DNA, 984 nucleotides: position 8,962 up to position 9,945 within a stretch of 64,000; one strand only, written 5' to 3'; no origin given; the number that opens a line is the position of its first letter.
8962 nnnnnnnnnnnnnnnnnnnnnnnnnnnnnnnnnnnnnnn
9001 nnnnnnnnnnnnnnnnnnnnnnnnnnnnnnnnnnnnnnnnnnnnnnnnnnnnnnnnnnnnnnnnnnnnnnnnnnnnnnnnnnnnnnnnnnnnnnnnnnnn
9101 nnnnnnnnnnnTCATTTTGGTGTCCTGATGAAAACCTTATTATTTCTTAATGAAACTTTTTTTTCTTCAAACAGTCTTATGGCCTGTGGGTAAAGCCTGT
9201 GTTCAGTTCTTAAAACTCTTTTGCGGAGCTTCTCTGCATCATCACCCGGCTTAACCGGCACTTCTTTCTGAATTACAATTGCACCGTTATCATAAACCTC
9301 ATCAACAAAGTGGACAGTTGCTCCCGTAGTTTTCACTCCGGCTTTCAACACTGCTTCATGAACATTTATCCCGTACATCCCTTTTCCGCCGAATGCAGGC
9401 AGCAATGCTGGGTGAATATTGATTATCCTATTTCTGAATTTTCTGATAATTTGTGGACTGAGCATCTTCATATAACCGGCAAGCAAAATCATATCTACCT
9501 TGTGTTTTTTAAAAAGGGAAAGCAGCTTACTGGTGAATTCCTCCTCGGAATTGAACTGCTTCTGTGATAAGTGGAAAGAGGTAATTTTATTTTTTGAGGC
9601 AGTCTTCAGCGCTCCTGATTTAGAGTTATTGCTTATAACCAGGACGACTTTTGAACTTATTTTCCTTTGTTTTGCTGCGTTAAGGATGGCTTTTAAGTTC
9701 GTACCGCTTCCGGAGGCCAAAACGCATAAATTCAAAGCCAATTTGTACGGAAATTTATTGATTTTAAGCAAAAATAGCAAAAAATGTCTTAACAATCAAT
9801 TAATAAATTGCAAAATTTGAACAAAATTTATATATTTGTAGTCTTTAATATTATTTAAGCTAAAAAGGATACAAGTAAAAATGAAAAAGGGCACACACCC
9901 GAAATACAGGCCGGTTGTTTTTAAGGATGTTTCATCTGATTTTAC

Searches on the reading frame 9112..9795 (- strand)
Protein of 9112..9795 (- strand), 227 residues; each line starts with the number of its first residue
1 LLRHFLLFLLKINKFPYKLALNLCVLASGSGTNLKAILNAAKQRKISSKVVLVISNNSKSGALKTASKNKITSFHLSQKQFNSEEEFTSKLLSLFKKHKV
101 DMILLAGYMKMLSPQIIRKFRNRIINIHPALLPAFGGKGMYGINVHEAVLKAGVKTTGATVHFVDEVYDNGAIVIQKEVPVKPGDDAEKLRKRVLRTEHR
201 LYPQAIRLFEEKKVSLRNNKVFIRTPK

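Call 17: search_protein_families(library=pfam, proteins=[window:9112-9795:-], max_evalue=0.001)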
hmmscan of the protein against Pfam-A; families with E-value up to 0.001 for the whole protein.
window:9112-9795:- (227 aa): 1 family
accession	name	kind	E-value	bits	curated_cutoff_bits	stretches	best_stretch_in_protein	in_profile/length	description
PF00551.24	Formyl_trans_N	-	8.5e-56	189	26.1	1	22-206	2-181/181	Formyl transferase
